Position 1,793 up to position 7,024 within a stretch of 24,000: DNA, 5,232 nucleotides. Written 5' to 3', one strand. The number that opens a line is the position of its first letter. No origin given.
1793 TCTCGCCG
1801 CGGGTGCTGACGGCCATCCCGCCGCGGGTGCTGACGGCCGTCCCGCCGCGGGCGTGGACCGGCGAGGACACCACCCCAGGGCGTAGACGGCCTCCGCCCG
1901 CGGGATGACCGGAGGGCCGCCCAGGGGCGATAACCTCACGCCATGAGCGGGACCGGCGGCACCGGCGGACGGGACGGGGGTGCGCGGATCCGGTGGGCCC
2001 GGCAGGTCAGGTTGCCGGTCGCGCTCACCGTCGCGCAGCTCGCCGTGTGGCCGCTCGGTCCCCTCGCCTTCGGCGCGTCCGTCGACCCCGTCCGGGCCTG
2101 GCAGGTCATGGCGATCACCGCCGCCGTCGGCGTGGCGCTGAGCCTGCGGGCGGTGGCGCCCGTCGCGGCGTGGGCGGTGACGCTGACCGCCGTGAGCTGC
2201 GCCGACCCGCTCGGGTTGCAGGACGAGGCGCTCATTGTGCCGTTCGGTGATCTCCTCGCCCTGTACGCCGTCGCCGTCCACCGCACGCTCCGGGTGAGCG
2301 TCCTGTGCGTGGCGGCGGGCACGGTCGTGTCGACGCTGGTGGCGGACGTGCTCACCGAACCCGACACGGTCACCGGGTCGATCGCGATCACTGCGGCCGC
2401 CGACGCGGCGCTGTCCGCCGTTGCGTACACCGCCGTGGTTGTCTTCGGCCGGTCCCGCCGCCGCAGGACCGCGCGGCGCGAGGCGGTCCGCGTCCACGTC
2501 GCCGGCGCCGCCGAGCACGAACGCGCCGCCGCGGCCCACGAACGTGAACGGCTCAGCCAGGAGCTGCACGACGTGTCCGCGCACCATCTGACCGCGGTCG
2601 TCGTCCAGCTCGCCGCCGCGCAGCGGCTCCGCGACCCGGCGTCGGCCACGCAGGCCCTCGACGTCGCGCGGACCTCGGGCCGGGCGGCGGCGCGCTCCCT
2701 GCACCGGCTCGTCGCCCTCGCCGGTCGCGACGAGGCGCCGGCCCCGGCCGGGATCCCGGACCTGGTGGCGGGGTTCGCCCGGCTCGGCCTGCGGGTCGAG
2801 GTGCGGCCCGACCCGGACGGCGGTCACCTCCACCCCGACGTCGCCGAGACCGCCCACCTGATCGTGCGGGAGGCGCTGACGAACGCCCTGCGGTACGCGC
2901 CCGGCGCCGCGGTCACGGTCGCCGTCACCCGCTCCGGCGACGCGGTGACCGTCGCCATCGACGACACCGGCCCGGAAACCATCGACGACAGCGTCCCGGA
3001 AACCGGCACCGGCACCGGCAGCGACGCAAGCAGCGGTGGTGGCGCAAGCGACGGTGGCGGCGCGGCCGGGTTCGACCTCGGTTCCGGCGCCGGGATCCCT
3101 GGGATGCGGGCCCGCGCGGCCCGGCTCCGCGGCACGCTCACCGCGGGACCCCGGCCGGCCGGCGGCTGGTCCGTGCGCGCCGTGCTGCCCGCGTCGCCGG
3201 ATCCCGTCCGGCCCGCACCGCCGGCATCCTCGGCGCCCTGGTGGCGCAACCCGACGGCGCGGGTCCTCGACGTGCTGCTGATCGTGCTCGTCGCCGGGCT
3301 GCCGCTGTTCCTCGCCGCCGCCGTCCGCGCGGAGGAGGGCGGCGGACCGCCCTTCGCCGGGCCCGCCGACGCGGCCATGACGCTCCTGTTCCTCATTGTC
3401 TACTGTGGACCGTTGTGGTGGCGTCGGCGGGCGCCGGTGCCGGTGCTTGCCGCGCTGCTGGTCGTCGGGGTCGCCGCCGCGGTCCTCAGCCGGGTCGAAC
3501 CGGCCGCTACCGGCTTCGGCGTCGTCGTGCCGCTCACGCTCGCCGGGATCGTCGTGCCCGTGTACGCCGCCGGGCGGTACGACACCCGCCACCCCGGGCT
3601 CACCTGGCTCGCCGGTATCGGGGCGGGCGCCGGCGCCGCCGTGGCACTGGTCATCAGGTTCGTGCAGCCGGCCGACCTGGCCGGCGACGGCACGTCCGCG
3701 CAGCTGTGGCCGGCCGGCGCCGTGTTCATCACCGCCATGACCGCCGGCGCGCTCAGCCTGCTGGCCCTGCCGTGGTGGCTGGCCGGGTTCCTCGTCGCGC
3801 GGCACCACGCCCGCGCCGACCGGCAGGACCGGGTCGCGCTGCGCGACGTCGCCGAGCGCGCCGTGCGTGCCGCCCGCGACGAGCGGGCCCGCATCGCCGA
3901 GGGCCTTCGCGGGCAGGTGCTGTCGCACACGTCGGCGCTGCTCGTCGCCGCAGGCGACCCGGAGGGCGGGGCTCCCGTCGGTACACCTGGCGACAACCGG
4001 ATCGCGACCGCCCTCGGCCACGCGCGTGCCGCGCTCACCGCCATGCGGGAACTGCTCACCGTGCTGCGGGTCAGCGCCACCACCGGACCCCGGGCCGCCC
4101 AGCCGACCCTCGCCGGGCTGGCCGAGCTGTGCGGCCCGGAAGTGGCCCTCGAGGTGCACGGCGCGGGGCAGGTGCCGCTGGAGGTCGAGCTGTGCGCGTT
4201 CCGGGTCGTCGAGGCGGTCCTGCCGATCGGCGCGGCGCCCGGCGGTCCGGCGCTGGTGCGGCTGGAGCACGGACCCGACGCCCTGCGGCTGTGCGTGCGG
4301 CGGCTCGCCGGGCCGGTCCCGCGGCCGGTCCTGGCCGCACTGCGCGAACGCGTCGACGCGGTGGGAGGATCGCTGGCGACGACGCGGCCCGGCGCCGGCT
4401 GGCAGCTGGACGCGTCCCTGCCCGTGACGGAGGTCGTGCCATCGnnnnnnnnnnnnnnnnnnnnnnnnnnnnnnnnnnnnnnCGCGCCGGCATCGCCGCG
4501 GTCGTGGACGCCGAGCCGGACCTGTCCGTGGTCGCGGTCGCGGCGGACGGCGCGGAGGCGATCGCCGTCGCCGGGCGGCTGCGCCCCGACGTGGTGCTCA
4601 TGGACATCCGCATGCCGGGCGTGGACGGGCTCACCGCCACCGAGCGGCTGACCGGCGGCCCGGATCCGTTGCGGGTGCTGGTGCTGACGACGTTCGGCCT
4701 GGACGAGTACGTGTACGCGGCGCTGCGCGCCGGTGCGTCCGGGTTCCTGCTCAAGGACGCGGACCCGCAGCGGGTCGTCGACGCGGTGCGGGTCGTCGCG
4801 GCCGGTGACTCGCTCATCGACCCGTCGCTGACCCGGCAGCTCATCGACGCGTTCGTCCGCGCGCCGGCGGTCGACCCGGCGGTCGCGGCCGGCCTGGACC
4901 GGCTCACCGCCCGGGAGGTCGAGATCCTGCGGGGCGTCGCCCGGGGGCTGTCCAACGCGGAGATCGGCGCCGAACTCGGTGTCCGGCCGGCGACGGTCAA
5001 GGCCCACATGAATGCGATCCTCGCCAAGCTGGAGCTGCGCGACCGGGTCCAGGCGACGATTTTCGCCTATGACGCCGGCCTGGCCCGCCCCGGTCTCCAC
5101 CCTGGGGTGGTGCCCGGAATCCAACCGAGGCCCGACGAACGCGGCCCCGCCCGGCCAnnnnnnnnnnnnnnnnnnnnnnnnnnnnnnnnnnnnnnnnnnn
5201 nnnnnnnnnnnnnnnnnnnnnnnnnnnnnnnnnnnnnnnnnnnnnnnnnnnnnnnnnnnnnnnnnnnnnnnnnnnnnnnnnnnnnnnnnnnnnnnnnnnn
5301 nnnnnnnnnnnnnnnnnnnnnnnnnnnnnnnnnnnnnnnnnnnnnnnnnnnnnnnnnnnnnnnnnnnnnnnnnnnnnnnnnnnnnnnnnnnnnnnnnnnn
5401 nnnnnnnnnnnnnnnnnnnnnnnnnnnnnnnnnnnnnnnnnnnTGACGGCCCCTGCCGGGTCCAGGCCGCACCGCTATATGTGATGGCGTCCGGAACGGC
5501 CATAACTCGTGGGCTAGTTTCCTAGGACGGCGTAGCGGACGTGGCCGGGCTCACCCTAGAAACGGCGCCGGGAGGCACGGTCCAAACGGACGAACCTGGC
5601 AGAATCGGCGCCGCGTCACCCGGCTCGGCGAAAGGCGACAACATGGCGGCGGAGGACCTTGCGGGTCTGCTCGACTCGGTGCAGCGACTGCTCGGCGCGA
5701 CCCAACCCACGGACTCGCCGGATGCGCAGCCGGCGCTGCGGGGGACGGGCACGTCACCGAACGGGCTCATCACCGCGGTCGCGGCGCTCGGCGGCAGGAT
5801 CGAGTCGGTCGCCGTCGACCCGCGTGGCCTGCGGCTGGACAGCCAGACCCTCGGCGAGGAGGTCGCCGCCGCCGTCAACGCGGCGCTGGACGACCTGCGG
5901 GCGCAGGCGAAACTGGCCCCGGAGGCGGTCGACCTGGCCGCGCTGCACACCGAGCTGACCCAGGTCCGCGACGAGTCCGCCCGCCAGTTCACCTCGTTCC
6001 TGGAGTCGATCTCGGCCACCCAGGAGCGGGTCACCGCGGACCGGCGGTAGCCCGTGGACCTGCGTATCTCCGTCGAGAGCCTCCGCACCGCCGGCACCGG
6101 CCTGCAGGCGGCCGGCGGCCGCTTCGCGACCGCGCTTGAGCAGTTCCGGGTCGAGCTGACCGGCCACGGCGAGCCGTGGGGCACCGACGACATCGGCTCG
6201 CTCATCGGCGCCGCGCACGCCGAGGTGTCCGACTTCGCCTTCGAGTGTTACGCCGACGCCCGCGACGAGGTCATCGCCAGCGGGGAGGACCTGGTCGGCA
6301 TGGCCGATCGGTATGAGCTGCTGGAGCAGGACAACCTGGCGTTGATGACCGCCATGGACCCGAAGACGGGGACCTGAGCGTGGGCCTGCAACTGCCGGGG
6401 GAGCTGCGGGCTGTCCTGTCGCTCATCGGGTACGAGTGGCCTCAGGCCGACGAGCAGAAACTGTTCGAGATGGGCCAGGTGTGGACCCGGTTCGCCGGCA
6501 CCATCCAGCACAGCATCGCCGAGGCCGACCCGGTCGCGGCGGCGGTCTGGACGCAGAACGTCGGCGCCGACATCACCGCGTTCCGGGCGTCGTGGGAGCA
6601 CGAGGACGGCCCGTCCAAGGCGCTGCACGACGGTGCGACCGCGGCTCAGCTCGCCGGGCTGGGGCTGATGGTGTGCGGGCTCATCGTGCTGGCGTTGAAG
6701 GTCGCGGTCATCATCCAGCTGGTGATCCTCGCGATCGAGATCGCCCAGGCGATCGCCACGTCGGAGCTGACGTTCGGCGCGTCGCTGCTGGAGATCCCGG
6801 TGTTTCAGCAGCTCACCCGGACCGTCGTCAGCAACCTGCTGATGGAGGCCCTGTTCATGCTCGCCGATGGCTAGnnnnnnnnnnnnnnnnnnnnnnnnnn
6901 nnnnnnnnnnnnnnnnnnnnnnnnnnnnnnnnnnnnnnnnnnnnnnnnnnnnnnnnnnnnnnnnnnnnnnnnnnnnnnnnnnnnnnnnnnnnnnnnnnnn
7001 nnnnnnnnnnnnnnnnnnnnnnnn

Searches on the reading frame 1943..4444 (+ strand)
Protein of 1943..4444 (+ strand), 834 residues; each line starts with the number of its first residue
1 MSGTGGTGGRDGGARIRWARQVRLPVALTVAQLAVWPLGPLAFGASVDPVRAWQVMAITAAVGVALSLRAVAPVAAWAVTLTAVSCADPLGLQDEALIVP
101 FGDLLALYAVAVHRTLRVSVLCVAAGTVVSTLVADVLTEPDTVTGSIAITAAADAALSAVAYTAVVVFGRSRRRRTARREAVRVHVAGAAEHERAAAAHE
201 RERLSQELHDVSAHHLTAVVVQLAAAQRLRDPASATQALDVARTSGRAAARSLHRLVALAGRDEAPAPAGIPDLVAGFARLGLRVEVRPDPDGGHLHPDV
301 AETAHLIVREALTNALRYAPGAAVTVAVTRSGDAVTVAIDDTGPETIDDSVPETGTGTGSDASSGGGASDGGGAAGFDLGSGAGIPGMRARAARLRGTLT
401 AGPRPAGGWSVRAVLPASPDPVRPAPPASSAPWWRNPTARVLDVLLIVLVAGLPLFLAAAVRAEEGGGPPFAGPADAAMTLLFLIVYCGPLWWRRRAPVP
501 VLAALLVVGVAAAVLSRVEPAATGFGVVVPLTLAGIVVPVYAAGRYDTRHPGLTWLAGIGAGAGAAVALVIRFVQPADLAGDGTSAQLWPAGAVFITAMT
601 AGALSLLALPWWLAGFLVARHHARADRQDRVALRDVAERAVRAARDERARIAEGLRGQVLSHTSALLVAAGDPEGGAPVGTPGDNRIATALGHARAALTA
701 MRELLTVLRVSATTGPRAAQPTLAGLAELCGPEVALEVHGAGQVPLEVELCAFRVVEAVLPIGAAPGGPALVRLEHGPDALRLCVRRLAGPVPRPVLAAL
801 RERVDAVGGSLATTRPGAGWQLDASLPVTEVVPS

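Call 64: search_protein_families(library=pfam, proteins=[window:1943-4444:+], max_evalue=0.00001)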
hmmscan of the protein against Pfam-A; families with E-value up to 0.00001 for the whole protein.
window:1943-4444:+ (834 aa): 3 families
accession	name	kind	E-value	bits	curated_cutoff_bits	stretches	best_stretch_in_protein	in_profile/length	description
PF07730.19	HisKA_3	-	4.2e-10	40.5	24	1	200-257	1-60/68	Histidine kinase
PF02518.31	HATPase_c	-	5.4e-10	40.1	26.4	1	302-417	4-109/111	Histidine kinase-, DNA gyrase B-, and HSP90-like ATPase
PF13581.12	HATPase_c_2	-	2.2e-06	28.1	27.4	1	296-363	24-97/127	Histidine kinase-like ATPase domain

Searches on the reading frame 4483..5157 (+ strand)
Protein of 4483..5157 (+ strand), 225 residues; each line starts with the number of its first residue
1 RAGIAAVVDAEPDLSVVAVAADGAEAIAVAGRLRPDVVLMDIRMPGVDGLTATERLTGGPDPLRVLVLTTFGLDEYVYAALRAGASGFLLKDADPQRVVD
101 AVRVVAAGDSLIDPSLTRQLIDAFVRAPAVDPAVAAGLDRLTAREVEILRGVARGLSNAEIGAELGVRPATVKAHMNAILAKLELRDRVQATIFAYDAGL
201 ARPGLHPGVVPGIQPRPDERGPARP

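Call 64: search_protein_families(library=pfam, proteins=[window:4483-5157:+], max_evalue=0.00001)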
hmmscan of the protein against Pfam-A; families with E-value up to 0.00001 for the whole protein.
window:4483-5157:+ (225 aa): 2 families
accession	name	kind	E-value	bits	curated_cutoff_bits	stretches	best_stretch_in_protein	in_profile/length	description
PF00072.30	Response_reg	-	3.8e-21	75.8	30.2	1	4-103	14-111/111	Response regulator receiver domain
PF00196.25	GerE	-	3.4e-17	62.2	23.5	1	140-195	2-57/57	Bacterial regulatory proteins, luxR family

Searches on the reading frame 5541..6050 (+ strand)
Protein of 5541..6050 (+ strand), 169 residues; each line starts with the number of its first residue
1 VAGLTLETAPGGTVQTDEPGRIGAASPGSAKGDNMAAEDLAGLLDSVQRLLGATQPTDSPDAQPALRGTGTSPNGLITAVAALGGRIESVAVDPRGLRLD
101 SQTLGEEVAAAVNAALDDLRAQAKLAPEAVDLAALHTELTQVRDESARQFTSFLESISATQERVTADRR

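Call 5: search_protein_families(library=pfam, proteins=[window:5541-6050:+], max_evalue=1)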
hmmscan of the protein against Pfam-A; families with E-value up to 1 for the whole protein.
window:5541-6050:+ (169 aa): 3 families
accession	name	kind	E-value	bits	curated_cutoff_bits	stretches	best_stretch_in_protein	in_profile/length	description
PF02575.21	YbaB_DNA_bd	-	1.3e-06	28.9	25.5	1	67-124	22-80/91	YbaB/EbfC DNA-binding family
PF10805.13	DUF2730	-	0.063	13.8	24.9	1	98-147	32-80/102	Protein of unknown function (DUF2730)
PF09361.15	Phasin_2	-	0.98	10.1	24.9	0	101-165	25-93/100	Phasin protein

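Call 6: search_protein_families(library=ncbifam, proteins=[window:5541-6050:+], max_evalue=1)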
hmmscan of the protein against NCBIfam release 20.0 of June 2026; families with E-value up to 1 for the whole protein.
window:5541-6050:+ (169 aa): 1 family
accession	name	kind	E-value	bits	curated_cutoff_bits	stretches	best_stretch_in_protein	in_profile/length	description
TIGR00103.1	DNA_YbaB_EbfC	equivalog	0.0015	18.6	49.45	1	64-125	30-92/104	YbaB/EbfC family nucleoid-associated protein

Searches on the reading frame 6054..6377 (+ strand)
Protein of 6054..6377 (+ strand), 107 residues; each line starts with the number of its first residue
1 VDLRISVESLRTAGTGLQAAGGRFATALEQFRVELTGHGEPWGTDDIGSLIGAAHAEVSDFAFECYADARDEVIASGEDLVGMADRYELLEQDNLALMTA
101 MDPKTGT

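Call 5: search_protein_families(library=pfam, proteins=[window:6054-6377:+], max_evalue=1)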
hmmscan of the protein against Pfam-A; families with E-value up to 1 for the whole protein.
window:6054-6377:+ (107 aa): 0 families

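Call 6: search_protein_families(library=ncbifam, proteins=[window:6054-6377:+], max_evalue=1)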
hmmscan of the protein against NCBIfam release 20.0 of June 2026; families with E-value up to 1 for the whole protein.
window:6054-6377:+ (107 aa): 0 families

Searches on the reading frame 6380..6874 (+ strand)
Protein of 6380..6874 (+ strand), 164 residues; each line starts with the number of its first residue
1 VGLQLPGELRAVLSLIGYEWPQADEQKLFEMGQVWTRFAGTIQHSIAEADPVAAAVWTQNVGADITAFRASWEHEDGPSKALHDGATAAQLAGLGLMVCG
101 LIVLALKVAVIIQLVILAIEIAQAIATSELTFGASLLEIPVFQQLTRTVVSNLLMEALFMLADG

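Call 5: search_protein_families(library=pfam, proteins=[window:6380-6874:+], max_evalue=1)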
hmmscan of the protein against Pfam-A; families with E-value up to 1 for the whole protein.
window:6380-6874:+ (164 aa): 1 family
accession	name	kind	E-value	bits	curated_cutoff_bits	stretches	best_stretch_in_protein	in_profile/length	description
PF25547.1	WXG100_2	-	5.4e-12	46.4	27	1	12-141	13-143/150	WXG100 like domain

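Call 6: search_protein_families(library=ncbifam, proteins=[window:6380-6874:+], max_evalue=1)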
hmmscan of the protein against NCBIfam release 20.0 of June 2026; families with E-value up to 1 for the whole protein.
window:6380-6874:+ (164 aa): 0 families
